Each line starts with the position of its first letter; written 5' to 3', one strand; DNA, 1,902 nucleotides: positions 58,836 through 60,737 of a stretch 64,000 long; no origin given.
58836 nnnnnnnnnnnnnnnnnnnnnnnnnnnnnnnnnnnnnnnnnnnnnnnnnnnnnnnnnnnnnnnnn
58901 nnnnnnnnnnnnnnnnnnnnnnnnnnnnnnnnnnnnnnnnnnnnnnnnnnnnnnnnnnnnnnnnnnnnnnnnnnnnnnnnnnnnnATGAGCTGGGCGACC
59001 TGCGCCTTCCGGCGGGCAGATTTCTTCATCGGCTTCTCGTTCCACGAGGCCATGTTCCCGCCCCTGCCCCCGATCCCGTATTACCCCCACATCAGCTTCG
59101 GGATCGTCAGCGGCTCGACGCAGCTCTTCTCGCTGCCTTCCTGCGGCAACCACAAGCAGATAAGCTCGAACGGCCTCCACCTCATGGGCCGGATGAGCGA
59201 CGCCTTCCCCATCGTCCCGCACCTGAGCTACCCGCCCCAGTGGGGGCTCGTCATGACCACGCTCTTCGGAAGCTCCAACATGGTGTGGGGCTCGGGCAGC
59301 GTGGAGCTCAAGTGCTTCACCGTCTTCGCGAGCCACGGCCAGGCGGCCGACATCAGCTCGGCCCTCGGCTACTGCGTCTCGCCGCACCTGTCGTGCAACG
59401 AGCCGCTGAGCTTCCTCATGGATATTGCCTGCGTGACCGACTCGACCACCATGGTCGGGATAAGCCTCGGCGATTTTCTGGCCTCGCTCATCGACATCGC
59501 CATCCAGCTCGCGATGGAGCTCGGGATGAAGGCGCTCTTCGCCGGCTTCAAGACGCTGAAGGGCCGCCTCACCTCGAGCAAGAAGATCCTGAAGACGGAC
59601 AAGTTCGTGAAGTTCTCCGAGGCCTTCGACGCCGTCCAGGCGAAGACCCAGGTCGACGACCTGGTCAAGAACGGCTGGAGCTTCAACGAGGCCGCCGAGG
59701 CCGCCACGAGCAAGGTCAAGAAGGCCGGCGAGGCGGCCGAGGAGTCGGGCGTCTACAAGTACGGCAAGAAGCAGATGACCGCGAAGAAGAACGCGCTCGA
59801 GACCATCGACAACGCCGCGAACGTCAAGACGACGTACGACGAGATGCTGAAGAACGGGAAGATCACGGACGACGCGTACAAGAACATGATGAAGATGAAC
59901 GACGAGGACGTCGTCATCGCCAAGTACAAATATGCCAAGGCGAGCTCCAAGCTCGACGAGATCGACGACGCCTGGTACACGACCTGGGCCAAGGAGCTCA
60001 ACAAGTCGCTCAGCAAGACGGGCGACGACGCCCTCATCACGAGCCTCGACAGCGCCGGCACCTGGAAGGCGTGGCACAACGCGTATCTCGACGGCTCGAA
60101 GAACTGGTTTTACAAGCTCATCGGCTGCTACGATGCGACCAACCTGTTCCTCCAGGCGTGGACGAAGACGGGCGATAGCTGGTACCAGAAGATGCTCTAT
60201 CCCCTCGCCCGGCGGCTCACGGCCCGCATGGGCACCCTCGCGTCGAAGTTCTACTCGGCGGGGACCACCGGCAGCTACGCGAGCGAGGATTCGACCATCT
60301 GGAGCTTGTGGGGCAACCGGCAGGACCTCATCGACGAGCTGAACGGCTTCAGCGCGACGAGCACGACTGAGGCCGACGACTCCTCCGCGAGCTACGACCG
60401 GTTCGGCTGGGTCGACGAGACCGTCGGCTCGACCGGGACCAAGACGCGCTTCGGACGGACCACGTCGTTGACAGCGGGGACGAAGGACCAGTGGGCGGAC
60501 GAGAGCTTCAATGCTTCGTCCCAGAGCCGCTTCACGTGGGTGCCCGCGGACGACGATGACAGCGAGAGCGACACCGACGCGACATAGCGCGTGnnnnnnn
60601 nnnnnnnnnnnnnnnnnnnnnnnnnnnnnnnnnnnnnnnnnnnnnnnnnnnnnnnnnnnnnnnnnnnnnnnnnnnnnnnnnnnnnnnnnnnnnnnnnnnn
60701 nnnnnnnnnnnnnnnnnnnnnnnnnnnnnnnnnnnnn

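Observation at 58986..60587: Candidate novel T6SS toxin: PAAR-like N-terminus fused to a Lys-rich helical domain of unknown function, compositionally atypical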

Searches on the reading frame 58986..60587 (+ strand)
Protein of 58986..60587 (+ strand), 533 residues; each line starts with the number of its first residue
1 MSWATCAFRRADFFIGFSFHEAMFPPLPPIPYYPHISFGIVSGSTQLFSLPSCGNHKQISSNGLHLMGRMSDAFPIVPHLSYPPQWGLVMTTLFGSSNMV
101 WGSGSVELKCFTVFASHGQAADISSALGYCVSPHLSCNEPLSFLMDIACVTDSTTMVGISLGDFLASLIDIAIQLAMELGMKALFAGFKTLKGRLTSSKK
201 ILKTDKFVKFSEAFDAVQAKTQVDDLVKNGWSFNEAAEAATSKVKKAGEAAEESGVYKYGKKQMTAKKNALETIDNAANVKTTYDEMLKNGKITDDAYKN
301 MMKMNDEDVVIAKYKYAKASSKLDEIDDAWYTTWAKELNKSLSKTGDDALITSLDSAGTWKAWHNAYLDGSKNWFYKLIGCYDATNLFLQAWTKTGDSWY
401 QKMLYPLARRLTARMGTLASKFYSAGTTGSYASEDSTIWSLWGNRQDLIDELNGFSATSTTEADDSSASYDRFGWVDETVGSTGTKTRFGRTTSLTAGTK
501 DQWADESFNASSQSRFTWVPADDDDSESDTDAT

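Call 3: search_protein_families(library=pfam, proteins=[window:58986-60587:+], max_evalue=1)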
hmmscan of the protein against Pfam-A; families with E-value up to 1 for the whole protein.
window:58986-60587:+ (533 aa): 1 family
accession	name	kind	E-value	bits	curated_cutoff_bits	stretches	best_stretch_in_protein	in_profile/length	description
PF05961.16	Chordopox_A13L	-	0.27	11.9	24.1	1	255-293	21-59/69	Chordopoxvirus A13L protein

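Call 4: search_protein_families(library=ncbifam, proteins=[window:58986-60587:+], max_evalue=1)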
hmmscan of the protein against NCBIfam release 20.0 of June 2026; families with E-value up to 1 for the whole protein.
window:58986-60587:+ (533 aa): 0 families

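Call 5: find_homologous_proteins(query=window:58986-60587:+, max_evalue=0.001)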
Query window:58986-60587:+ (533 aa): 7 proteins with E <= 0.001 among 8000 candidates.
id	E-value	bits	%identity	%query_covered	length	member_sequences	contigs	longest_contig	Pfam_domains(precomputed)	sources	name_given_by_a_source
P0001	0.0e+0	1217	100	100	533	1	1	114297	-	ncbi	ncbi:MAG: hypothetical protein U0359_22280 [Byssovorax sp.]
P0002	1.2e-174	600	53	98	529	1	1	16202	-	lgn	-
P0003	6.0e-118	413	44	98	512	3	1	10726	-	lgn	-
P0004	1.5e-90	323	44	68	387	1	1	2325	-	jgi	jgi:hypothetical protein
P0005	1.2e-69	254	37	99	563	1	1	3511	-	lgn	-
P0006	2.1e-69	253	39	81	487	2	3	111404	-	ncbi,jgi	-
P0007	9.8e-61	225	33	99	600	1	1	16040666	-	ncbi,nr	ncbi:hypothetical protein A7982_13534 [Minicystis rosea]|nr:hypothetical protein A7982_13534 [Minicy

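Call 6: search_solved_structures(query=window:58986-60587:+, max_evalue=10)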
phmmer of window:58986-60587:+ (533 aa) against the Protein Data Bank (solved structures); distinct sequences matched with E-value up to 10: 3.
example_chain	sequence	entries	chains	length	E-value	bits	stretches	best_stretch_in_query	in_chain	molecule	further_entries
9d43_A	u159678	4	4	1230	0.21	13.8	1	308-364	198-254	Protein MSN5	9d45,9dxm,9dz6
5cwc_A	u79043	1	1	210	5.5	9.2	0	220-258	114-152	Designed helical repeat protein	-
5cwg_A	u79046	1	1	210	6.2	9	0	220-259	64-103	Designed helical repeat protein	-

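Call 7: search_protein_families(library=padloc, proteins=[window:58986-60587:+], max_evalue=1)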
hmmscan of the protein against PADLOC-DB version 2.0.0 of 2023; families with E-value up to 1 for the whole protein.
window:58986-60587:+ (533 aa): 0 families

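Call 11: find_encoding_contigs(protein=P0007, flank=10000, max_places=2)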
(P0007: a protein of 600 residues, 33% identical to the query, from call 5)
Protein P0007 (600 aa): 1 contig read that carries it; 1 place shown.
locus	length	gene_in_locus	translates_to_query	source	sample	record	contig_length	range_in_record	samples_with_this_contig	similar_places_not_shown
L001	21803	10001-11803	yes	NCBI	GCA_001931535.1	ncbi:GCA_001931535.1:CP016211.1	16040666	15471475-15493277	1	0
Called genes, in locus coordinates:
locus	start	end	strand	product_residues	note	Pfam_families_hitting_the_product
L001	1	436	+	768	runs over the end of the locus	-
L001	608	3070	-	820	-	PF13857:Ank_5 (faint), PF00023:Ank (faint), PF12796:Ank_2, PF13606:Ank_3 (faint), PF12796:Ank_2, PF13637:Ank_4 (weak), PF12796:Ank_2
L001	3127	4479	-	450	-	PF17885:Smoa_sbd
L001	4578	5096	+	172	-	PF00085:Thioredoxin (weak)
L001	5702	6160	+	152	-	-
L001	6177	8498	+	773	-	PF05954:Phage_GPD, PF04717:Phage_base_V, PF22178:Gp5_trimer_C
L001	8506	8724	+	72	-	-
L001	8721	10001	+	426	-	PF09937:DUF2169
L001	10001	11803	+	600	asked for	-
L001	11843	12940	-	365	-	PF09937:DUF2169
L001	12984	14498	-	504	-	PF00069:Pkinase, PF07714:PK_Tyr_Ser-Thr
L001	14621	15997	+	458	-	PF00069:Pkinase, PF01636:APH (faint), PF07714:PK_Tyr_Ser-Thr, PF06293:Kdo (weak)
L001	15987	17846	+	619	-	PF09937:DUF2169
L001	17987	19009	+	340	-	-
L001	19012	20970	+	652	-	-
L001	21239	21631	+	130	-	-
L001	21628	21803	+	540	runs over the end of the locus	-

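Call 12: find_encoding_contigs(protein=P0002, flank=10000, max_places=2)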
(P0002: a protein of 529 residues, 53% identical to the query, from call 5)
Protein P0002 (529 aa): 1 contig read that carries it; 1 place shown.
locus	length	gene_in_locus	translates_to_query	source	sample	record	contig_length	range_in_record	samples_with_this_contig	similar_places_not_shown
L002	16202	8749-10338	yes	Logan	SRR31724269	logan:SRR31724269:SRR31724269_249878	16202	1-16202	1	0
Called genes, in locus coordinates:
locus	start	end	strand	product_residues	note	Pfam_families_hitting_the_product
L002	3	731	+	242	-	?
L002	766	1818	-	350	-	-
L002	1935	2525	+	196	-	-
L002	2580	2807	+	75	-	-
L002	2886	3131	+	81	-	PF08534:Redoxin (weak)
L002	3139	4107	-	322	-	PF13403:Hint_2, PF07591:PT-HINT, PF14890:Intein_splicing (faint)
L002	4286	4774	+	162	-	PF01668:SmpB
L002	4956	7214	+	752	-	PF05954:Phage_GPD, PF04717:Phage_base_V, PF22178:Gp5_trimer_C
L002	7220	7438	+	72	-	-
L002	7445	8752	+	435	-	PF09937:DUF2169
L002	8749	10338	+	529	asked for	-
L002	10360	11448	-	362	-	PF09937:DUF2169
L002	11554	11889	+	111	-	-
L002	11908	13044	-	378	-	PF18027:Pepdidase_M14_N, PF00246:Peptidase_M14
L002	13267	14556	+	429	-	PF03283:PAE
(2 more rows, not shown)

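Call 13: find_encoding_contigs(protein=P0006, flank=10000, max_places=2)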
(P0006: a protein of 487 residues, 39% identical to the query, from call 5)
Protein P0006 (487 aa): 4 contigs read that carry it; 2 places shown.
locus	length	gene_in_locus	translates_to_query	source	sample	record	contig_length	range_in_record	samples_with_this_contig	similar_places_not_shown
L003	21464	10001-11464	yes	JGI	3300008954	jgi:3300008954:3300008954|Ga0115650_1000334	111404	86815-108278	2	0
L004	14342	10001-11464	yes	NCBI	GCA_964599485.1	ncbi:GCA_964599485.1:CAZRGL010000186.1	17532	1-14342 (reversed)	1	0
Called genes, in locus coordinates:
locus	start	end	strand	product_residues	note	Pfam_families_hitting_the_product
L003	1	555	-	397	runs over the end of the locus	-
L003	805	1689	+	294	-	PF02219:MTHFR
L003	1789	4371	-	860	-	PF13522:GATase_6 (faint), PF01493:GXGXG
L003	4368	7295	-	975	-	PF01645:Glu_synthase, PF04898:Glu_syn_central (faint), PF01645:Glu_synthase, PF03060:NMO (weak), PF01070:FMN_dh (weak)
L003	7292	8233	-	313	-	PF02219:MTHFR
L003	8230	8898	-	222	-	PF12225:DUF5981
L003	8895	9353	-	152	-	PF02662:FlpD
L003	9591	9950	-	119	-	PF25601:AAA_lid_14, PF02954:HTH_8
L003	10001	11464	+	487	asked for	-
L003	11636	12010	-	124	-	-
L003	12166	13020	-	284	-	-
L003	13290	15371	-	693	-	PF09826:Beta_propel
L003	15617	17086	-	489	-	PF16655:PhoD_N, PF09423:PhoD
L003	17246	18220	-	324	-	PF08003:Methyltransf_9 (faint), PF01209:Ubie_methyltran, PF13489:Methyltransf_23, PF03141:Methyltransf_29, PF13847:Methyltransf_31, PF08241:Methyltransf_11, PF08242:Methyltransf_12, PF13649:Methyltransf_25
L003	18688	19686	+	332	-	PF00149:Metallophos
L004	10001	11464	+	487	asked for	-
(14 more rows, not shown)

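Call 14: find_encoding_contigs(protein=P0003, flank=10000, max_places=2)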
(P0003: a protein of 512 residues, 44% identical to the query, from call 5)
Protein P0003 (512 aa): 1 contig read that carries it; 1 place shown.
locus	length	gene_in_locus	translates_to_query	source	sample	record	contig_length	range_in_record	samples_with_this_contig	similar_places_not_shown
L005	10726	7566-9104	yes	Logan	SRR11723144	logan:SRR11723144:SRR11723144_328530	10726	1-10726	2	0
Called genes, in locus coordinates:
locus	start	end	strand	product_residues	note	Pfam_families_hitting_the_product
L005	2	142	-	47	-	?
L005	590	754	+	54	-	-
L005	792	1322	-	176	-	-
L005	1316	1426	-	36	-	-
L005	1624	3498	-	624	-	PF09937:DUF2169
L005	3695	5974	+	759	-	PF05954:Phage_GPD, PF04717:Phage_base_V, PF22178:Gp5_trimer_C, PF06715:Gp5_C (weak)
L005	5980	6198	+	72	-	-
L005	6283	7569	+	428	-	PF09937:DUF2169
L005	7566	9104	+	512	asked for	-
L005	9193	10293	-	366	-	PF09937:DUF2169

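Call 23: predict_structure(alignment_id=A1)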
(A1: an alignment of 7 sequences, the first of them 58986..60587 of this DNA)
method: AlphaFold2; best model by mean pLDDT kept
length: 533 residues; sequences in the alignment: 7
mean_pLDDT: 42.2   pTM: 0.31
mean pLDDT of the five models: 42.2, 40.8, 38.1, 37.5, 36.5
residues with pLDDT >= 90: 1; 70-90: 81; 50-70: 43; < 50: 408
segments of 3 or more residues with pLDDT < 50: 1-204, 329-385, 387-533
pLDDT, mean of each block of 10 residues (from residue 1): 23 26 30 29 27 29 27 29 30 27 29 32 32 25 26 27 32 34 35 40 54 74 77 64 73 75 83 82 85 84 73 64 57 40 36 37 44 39 46 41 41 38 34 33 39 35 28 28 29 28 27 31 31 28
secondary structure, 60 per line:
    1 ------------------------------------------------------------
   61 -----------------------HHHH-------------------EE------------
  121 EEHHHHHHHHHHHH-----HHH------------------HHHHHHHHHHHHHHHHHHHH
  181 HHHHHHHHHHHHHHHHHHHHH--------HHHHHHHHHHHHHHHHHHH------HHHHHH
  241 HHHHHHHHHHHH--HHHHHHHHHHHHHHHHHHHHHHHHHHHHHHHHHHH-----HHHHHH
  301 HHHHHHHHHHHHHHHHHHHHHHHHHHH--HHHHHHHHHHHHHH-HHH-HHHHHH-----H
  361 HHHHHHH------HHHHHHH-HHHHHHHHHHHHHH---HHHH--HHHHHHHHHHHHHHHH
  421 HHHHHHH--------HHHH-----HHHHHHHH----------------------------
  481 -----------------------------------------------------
elements in order: H84-87 H123-134 H161-201 H210-228 H235-252 H255-289 H295-327 H330-343 H349-354 H360-367 H374-380 H382-395 H399-402 H405-427 H436-439 H445-452

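Call 24: search_protein_representatives(alignment_id=A1)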
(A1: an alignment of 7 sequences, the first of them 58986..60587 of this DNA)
Query: 7 sequences, 537 profile positions. Proteins with E-value up to 0.001 (for the whole library): 188; up to 1e-10: 66; up to 1e-30: 29. The best 150 are listed.
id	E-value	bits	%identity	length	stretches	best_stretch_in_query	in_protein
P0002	1.6e-244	829.3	-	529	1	1-535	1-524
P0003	2.9e-223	759.2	-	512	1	1-530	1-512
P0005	7.0e-221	751.3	-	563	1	1-532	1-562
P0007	1.7e-203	693.9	-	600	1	1-530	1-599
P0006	9.4e-173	592.5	-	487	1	87-536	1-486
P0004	2.1e-136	472.5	-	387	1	159-536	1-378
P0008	7.1e-58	213.3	-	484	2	1-290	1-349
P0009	6.1e-57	210.3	-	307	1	1-219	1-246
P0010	1.6e-56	208.9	-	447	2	10-305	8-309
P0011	6.2e-46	173.9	-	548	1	1-485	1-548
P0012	1.2e-45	173.0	-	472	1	3-333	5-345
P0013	4.3e-45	171.1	-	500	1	1-368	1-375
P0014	3.0e-42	161.7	-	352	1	1-252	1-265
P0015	1.1e-41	159.9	-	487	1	1-309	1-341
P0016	1.3e-40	156.3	-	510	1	2-342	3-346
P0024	4.8e-37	144.6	-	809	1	4-335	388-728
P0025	9.1e-37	143.7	-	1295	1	5-350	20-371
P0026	1.0e-36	143.5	-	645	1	5-271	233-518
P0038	2.0e-27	112.9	-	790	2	67-349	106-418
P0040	3.2e-26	108.9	-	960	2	56-311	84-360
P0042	9.6e-25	104.0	-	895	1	9-314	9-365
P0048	8.7e-20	87.6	-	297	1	11-233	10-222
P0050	6.1e-19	84.9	-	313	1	11-180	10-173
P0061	2.2e-14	69.8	-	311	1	12-189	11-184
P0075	1.4e-09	54.0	-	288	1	25-190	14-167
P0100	6.6e-08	48.4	-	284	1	12-203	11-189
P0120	3.7e-06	42.7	-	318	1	11-191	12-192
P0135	1.9e-05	40.3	-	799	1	133-375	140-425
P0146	4.7e-05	39.0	-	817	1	133-336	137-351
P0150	6.1e-05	38.6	-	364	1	8-178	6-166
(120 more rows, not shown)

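Call 29: search_protein_families(library=pfam, proteins=[P0025, P0040, P0042, P0024, P0146, P0135, P0038, P0026], max_evalue=0.01)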
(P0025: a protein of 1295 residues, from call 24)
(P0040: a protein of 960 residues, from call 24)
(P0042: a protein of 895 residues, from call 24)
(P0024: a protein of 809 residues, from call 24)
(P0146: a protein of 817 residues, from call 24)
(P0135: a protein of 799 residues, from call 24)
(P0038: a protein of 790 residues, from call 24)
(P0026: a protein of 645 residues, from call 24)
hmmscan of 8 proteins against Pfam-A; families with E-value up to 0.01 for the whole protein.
P0025 (1295 aa): 1 family
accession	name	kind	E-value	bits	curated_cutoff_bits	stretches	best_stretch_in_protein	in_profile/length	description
PF19078.6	Big_12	-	1.8e-24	86.3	27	2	1019-1117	1-96/102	Bacterial Ig-like domain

P0040 (960 aa): 1 family
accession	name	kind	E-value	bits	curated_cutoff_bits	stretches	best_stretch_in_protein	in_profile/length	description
PF19078.6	Big_12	-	1.4e-11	45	27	1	830-916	1-90/102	Bacterial Ig-like domain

P0042 (895 aa): 1 family
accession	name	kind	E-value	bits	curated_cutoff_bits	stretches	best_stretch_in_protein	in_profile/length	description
PF19078.6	Big_12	-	5.7e-18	65.5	27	2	680-761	3-91/102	Bacterial Ig-like domain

P0024 (809 aa): 1 family
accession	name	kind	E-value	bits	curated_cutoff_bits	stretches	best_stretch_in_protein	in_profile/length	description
PF13573.12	SprB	-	0.0035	17.4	28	1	187-201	18-32/37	SprB repeat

P0146 (817 aa): 0 families

P0135 (799 aa): 0 families

P0038 (790 aa): 1 family
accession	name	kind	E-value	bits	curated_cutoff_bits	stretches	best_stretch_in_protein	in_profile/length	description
PF19078.6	Big_12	-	6e-22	78.2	27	2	657-748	1-95/102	Bacterial Ig-like domain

P0026 (645 aa): 0 families

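Call 30: search_protein_families(library=pfam, alignment_id=A4, max_evalue=0.01)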
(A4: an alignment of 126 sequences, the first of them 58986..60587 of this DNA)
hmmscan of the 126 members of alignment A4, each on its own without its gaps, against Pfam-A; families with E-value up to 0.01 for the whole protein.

A. member 1, window:58986-60587:+ (533 aa): 0 families

B. families by the number of members that match (of 126 scanned): 6 families
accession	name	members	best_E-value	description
PF19078.6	Big_12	3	9e-21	Bacterial Ig-like domain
PF04888.17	SseC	3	0.0052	Secretion system effector C (SseC) like family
PF19302.4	DUF5915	1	0.00037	Domain of unknown function (DUF5915)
PF03905.18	Corona_NS4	1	0.0037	Coronavirus non-structural protein NS4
PF20310.4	HTH_Tnp_2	1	0.0065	Transposon related HTH domain protein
PF20155.4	TMP_3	1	0.0068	Tape measure protein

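Call 43: predict_structure(alignment_id=A4)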
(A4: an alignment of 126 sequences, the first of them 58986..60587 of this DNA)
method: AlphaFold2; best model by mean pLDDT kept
length: 533 residues; sequences in the alignment: 126
mean_pLDDT: 72.3   pTM: 0.46
mean pLDDT of the five models: 72.3, 71.5, 70.0, 69.2, 68.9
residues with pLDDT >= 90: 200; 70-90: 103; 50-70: 86; < 50: 144
segments of 3 or more residues with pLDDT < 50: 201-208, 348-351, 353-362, 375-381, 395-397, 399-404, 418-443, 458-508, 512-514, 522-533
pLDDT, mean of each block of 10 residues (from residue 1): 92 97 69 93 93 79 96 96 86 96 96 90 97 96 97 96 96 95 88 71 46 69 80 78 78 80 91 95 97 97 96 92 79 63 51 45 50 50 55 48 48 49 34 38 59 58 36 41 38 41 44 51 44 39
secondary structure, 60 per line:
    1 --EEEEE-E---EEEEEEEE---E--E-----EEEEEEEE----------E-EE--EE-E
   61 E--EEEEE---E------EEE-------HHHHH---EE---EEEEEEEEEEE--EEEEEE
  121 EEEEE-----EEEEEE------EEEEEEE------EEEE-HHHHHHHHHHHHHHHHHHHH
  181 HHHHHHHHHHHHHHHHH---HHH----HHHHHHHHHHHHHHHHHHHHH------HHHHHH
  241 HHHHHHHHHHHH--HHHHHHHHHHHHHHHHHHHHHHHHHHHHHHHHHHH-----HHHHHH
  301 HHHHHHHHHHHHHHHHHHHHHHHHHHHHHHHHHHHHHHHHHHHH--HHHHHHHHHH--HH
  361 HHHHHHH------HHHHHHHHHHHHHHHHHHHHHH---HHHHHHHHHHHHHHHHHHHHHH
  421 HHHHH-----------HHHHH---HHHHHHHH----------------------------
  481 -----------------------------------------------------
elements in order: E3-7 E13-20 E33-40 E64-68 E79-81 H89-93 E102-112 E115-125 E131-136 E143-149 E156-159 H161-197 H208-228 H235-252 H255-289 H295-344 H347-356 H359-367 H374-395 H399-425 H437-441 H445-452

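Call 46: fold_search(model_id=the predicted structure, library=pdb)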
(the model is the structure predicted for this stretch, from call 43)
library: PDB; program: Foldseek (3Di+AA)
matches with E <= 10: 454; with E <= 0.001: 0
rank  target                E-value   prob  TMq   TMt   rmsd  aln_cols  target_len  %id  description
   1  9e9r                  6.8e-02  0.14  0.11  0.02  58.1       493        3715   11  The Structure of ApoB100 from Human Low-Density Lipoprotein (released 2024-12-18)
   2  6ixg_B                1.0e-01  0.21  0.10  0.19  24.5       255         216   16  Crystal structure of native apo SH3BP5 (P41) (released 2019-03-20)
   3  5iit_D                1.5e-01  0.51  0.12  0.17  16.6       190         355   15  Structure of SPX domain of the yeast inorganic polyphophate polymerase Vtc4 crystallized by carrier-driven crystalliza (released 2016-04-27)
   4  6djl_B                1.6e-01  0.28  0.11  0.22  22.2       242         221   16  Crystal structure of the Rab11 GEF SH3BP5 bound to nucleotide free Rab11A (released 2018-09-26)
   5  5iit_B                1.8e-01  0.47  0.13  0.17  16.1       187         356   14  Structure of SPX domain of the yeast inorganic polyphophate polymerase Vtc4 crystallized by carrier-driven crystalliza (released 2016-04-27)
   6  6ixe                  1.8e-01  0.20  0.11  0.21  23.6       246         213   17  Crystal structure of SeMet apo SH3BP5 (I41) (released 2019-03-20)
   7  5iit_A                1.9e-01  0.44  0.13  0.18  16.2       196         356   13  Structure of SPX domain of the yeast inorganic polyphophate polymerase Vtc4 crystallized by carrier-driven crystalliza (released 2016-04-27)
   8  5iit_C                1.9e-01  0.44  0.13  0.17  16.2       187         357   14  Structure of SPX domain of the yeast inorganic polyphophate polymerase Vtc4 crystallized by carrier-driven crystalliza (released 2016-04-27)
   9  6ixv_A                2.6e-01  0.54  0.15  0.33  23.3       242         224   15  Crystal structure of SH3BP5-Rab11a (released 2019-03-20)
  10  6ixg_A                3.2e-01  0.44  0.15  0.32  24.8       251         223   16  Crystal structure of native apo SH3BP5 (P41) (released 2019-03-20)
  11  6ixv_D                3.2e-01  0.16  0.11  0.20  25.3       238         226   17  Crystal structure of SH3BP5-Rab11a (released 2019-03-20)
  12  3i2w_B                3.4e-01  0.33  0.14  0.24  37.5       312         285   10  Crystal structure of EFC/F-BAR domain of Drosophila Syndapin/PACSIN (released 2010-03-02)
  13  6djl_E                3.6e-01  0.16  0.11  0.21  23.5       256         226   17  Crystal structure of the Rab11 GEF SH3BP5 bound to nucleotide free Rab11A (released 2018-09-26)
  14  6djl_C                3.8e-01  0.11  0.08  0.17  25.4       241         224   16  Crystal structure of the Rab11 GEF SH3BP5 bound to nucleotide free Rab11A (released 2018-09-26)
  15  6ixf_A                4.0e-01  0.38  0.15  0.32  23.1       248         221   16  Crystal structure of SeMet apo SH3BP5 (P41) (released 2019-03-20)
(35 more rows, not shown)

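Call 67: find_encoding_contigs(protein=P0048, flank=8000, max_places=2)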
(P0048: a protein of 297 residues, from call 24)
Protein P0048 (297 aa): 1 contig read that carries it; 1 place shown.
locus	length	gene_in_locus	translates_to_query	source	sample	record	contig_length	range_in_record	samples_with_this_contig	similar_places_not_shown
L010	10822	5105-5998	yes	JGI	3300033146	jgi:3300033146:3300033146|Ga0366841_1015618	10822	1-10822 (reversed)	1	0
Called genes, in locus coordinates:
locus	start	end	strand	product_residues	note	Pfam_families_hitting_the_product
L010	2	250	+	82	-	?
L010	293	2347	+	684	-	PF05954:Phage_GPD, PF04717:Phage_base_V, PF20093:DUF6484 (faint), PF22178:Gp5_trimer_C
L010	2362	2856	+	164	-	-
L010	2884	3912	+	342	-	PF09937:DUF2169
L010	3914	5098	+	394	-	PF09937:DUF2169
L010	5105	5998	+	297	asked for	-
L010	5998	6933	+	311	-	PF13365:Trypsin_2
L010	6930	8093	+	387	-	PF00069:Pkinase, PF07714:PK_Tyr_Ser-Thr, PF01636:APH (faint), PF08308:PEGA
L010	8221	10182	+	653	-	PF00578:AhpC-TSA, PF08534:Redoxin, PF09976:TPR_21 (weak), PF13424:TPR_12 (weak), PF13432:TPR_16 (weak), PF00515:TPR_1 (weak), PF07719:TPR_2 (weak), PF13424:TPR_12, +11 more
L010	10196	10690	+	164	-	PF03783:CsgG (weak), PF17680:FlgO (faint)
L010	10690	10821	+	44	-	?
